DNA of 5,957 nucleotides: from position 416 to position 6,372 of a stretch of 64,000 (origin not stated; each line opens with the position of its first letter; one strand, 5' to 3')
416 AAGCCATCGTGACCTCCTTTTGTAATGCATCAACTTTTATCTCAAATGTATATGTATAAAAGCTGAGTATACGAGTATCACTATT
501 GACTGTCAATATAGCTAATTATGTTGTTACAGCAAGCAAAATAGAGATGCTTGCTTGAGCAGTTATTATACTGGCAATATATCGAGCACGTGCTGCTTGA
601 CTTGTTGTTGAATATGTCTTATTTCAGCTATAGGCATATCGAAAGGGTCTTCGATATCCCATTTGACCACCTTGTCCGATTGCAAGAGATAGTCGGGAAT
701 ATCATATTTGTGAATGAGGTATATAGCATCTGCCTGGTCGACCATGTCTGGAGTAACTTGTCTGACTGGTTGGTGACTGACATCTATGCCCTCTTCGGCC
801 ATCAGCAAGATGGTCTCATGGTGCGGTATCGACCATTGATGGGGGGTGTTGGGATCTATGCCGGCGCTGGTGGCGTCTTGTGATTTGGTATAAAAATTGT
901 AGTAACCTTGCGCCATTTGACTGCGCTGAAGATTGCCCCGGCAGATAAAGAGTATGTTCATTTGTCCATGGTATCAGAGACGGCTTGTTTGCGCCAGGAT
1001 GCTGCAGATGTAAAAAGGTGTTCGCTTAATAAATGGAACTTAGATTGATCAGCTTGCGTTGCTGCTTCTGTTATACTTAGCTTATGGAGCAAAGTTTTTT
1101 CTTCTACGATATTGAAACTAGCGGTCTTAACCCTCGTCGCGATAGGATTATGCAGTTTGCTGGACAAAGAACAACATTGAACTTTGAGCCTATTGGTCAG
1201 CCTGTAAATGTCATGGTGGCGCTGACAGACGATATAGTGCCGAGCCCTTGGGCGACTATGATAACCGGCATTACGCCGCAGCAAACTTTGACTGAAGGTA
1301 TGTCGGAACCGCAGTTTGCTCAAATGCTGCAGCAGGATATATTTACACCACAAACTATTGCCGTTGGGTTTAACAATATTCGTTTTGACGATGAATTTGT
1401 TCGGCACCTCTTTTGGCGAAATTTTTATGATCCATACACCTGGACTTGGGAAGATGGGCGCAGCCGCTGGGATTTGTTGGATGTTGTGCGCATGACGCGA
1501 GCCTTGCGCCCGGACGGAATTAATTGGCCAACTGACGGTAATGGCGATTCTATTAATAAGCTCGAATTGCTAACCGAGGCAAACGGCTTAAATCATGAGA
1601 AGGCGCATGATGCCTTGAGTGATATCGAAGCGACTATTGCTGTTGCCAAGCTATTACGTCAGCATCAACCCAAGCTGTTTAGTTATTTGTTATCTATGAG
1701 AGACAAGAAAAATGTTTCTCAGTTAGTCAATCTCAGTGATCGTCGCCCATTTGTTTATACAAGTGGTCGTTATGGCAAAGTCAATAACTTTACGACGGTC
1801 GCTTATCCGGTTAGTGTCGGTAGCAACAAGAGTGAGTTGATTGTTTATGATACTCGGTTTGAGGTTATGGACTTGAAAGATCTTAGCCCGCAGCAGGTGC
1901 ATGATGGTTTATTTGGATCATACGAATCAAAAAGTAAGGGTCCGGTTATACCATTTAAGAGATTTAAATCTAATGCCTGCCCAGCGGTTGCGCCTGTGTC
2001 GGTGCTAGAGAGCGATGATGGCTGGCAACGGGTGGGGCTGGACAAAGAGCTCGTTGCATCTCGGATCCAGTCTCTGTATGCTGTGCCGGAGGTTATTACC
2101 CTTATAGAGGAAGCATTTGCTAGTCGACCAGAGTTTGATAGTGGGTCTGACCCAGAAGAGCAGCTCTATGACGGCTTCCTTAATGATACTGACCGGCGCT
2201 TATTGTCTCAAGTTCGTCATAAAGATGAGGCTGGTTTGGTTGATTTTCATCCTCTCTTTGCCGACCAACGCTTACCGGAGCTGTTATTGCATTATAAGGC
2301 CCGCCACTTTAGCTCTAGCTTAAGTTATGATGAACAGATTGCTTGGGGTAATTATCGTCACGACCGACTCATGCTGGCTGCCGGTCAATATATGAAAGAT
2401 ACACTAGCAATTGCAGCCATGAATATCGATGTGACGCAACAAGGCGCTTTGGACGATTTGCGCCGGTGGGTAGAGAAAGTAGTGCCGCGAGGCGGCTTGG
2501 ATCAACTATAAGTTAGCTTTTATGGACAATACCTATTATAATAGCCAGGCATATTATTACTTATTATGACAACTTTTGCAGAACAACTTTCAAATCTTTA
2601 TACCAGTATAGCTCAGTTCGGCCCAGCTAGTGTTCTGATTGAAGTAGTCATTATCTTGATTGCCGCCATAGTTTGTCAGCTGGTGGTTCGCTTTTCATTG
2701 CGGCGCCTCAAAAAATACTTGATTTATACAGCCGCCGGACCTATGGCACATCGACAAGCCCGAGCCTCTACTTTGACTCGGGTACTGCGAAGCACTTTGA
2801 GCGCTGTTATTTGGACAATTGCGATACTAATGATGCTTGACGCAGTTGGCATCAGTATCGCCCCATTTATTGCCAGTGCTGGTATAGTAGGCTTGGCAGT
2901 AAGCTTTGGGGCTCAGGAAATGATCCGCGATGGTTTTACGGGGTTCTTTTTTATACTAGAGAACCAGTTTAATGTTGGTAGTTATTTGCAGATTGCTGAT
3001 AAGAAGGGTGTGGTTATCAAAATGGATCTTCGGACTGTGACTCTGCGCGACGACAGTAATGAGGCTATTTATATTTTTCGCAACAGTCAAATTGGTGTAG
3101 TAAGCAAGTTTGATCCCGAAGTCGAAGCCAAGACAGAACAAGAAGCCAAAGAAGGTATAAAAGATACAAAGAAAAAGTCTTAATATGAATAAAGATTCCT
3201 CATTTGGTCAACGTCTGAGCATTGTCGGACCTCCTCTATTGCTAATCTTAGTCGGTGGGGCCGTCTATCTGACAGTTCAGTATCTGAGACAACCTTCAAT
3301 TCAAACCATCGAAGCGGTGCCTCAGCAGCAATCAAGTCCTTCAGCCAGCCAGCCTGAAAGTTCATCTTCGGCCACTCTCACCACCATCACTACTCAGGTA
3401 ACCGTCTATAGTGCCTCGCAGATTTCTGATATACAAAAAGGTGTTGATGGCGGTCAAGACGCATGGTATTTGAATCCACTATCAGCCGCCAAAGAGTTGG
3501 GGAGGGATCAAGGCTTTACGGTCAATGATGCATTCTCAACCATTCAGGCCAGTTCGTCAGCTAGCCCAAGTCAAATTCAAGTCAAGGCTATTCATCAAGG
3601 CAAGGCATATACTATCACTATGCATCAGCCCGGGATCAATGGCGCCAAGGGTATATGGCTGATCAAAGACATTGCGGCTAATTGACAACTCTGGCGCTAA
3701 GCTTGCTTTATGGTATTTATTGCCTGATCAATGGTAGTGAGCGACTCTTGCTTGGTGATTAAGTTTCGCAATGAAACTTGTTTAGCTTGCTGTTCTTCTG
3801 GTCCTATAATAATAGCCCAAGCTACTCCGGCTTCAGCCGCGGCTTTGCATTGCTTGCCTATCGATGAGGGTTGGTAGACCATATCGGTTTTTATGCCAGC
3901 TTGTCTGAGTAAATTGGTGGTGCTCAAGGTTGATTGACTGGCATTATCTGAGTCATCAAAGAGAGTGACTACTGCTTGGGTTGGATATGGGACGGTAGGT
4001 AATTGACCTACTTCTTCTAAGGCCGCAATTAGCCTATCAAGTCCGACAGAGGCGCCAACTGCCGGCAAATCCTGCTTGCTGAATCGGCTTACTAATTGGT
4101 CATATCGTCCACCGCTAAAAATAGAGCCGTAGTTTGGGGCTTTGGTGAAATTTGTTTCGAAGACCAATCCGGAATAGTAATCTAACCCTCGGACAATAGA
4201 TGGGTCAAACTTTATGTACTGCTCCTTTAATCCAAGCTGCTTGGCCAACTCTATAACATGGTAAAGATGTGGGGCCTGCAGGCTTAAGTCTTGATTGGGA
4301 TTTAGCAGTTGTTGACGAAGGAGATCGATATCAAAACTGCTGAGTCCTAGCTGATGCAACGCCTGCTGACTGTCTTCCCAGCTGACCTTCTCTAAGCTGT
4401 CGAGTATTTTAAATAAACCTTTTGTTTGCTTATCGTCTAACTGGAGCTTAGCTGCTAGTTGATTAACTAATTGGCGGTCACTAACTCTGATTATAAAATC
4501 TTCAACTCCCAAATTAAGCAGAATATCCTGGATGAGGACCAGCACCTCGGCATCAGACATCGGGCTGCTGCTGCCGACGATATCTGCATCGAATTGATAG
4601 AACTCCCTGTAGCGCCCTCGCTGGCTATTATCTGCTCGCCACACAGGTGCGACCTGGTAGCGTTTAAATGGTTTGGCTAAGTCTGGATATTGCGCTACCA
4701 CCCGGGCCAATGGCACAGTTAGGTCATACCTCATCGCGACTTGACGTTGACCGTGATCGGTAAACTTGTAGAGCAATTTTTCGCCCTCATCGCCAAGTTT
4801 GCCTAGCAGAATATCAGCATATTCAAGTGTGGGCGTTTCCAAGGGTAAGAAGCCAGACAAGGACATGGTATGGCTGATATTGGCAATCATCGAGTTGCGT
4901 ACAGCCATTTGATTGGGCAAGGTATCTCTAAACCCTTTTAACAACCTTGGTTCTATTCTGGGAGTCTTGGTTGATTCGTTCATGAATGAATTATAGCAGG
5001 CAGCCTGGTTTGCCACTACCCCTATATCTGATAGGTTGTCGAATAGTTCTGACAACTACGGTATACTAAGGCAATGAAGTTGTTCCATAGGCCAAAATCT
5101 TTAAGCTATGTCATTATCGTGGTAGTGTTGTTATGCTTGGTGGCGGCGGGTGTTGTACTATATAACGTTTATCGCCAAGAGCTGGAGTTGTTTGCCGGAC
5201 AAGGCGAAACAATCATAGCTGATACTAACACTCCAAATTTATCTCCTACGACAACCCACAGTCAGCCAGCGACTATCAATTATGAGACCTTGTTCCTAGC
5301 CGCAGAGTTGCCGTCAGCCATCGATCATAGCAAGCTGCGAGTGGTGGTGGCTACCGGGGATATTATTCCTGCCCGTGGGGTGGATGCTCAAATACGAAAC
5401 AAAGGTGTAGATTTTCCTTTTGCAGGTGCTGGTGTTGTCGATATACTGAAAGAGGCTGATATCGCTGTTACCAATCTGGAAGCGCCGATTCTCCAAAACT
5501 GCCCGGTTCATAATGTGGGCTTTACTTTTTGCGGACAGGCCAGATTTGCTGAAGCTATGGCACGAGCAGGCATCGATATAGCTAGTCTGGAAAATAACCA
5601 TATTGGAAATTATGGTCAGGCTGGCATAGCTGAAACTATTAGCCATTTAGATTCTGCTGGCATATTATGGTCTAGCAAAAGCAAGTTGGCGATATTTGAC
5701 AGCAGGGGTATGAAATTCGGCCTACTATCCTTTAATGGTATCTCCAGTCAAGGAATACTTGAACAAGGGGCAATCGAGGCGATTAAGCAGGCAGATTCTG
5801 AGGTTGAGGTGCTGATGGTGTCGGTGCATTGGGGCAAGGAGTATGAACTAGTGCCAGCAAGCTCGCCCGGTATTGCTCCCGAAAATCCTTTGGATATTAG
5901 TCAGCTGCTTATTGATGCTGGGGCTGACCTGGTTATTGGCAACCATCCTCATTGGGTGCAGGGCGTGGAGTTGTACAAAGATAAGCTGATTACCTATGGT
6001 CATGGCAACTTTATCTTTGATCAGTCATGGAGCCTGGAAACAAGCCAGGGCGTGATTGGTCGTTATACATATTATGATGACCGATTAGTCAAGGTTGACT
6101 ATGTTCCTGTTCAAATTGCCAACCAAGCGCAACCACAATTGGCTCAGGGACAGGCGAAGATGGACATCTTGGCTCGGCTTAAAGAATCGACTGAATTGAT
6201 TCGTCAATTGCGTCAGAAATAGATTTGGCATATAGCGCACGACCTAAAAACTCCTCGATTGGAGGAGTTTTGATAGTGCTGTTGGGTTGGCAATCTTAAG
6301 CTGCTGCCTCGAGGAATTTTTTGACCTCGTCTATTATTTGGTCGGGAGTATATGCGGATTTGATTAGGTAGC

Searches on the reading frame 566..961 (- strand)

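Call 54: search_protein_families(library=pfam, proteins=[window:566-961:-], max_evalue=0.001)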
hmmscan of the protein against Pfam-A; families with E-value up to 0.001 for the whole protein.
window:566-961:- (131 aa): 1 family
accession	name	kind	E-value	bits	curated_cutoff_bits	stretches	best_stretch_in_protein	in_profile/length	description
PF01451.26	LMWPc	-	1e-12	48.9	23.2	1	3-125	1-140/144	Low molecular weight phosphotyrosine protein phosphatase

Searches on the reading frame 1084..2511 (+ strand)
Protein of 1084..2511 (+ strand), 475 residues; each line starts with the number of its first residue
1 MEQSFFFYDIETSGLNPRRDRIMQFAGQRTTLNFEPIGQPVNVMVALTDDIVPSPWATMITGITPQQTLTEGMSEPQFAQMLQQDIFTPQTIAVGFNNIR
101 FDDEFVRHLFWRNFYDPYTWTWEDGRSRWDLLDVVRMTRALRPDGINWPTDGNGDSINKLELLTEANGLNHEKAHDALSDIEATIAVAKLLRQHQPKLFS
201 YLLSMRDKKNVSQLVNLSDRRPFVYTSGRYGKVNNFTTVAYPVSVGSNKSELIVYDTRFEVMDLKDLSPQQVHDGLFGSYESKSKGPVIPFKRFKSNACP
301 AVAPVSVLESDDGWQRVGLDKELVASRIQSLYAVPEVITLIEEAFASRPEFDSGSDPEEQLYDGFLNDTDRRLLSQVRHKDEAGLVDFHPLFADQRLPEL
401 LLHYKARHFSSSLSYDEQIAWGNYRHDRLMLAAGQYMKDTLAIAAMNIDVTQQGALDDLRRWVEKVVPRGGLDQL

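Call 33: find_encoding_contigs(protein=window:1084-2511:+, flank=10000, max_places=3)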
Protein window:1084-2511:+ (475 aa): 2 contigs read that carry it; 2 places shown.
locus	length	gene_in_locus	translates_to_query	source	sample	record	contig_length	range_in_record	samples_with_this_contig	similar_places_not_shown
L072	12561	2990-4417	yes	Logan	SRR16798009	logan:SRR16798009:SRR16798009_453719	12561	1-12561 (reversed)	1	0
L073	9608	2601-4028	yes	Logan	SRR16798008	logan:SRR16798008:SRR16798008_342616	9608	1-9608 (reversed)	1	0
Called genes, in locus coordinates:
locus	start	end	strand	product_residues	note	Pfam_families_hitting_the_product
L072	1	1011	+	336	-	?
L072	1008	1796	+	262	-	PF00300:His_Phos_1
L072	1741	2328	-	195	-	PF13238:AAA_18 (weak)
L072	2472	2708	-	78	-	-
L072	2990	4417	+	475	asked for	PF00929:RNase_T, PF08411:ExoI_SH3, PF26016:ExoI_C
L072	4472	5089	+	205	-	PF21088:MS_channel_1st, PF00924:MS_channel_2nd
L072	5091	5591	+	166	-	-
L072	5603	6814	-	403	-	PF00152:tRNA-synt_2 (faint), PF13393:tRNA-synt_His, PF00587:tRNA-synt_2b (weak), PF03129:HGTP_anticodon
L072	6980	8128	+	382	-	PF09587:PGA_cap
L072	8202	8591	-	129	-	PF00072:Response_reg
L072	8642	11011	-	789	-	PF01326:PPDK_N, PF00391:PEP-utilizers, PF02896:PEP-utilizers_C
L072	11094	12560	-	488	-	?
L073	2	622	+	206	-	?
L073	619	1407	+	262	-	PF00300:His_Phos_1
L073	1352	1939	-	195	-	PF13238:AAA_18 (weak)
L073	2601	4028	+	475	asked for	PF00929:RNase_T, PF08411:ExoI_SH3, PF26016:ExoI_C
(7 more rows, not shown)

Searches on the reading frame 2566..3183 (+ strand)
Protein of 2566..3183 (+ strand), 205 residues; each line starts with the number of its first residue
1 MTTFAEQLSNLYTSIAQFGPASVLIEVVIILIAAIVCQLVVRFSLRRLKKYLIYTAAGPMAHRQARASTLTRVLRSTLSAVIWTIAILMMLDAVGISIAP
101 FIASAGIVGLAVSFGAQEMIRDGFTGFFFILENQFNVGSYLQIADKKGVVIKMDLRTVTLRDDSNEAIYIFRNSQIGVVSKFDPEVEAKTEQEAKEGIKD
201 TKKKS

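Call 54: search_protein_families(library=pfam, proteins=[window:2566-3183:+], max_evalue=0.001)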
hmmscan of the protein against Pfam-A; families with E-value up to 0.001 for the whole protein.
window:2566-3183:+ (205 aa): 2 families
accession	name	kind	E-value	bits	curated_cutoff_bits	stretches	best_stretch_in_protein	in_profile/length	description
PF00924.24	MS_channel_2nd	-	5.4e-09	36.5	20.2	1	119-170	2-53/68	Mechanosensitive ion channel, beta-domain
PF21088.3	MS_channel_1st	-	1.3e-08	35.1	23.1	1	79-117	4-42/42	Mechanosensitive ion channel, transmembrane helices 2/3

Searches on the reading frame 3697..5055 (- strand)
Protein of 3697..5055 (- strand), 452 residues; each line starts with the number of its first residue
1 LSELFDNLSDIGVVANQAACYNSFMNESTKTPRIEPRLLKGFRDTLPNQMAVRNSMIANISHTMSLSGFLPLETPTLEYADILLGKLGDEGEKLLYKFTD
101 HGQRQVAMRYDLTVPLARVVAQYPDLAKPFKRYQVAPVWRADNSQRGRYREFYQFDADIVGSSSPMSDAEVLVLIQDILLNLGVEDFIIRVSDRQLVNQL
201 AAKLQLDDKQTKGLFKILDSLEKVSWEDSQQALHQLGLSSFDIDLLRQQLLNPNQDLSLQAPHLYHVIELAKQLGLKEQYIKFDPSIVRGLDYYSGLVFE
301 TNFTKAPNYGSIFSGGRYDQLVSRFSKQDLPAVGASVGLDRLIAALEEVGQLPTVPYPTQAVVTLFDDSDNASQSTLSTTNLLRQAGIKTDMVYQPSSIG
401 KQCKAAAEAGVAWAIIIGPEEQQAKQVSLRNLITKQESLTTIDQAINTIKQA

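Call 54: search_protein_families(library=pfam, proteins=[window:3697-5055:-], max_evalue=0.001)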
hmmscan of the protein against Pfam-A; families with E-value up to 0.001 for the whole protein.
window:3697-5055:- (452 aa): 4 families
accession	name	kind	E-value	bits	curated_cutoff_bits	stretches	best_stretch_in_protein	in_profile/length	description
PF13393.11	tRNA-synt_His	-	2.4e-48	165.4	25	1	41-342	1-308/308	Histidyl-tRNA synthetase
PF03129.25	HGTP_anticodon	-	1.6e-13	51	21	1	362-451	4-93/94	Anticodon binding domain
PF00152.25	tRNA-synt_2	-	4e-07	29.8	25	1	33-179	5-137/308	tRNA synthetases class II (D, K and N)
PF00587.30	tRNA-synt_2b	-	5.3e-07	30.3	29.3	1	96-347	1-176/179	tRNA synthetase class II core domain (G, H, P, S and T)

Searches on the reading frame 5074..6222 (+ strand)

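Call 54: search_protein_families(library=pfam, proteins=[window:5074-6222:+], max_evalue=0.001)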
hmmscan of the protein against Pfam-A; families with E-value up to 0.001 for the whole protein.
window:5074-6222:+ (382 aa): 1 family
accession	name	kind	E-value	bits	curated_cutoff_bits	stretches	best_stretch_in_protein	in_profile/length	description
PF09587.15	PGA_cap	-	3.4e-49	168.1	27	1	91-317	2-255/255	Bacterial capsule synthesis protein PGA_cap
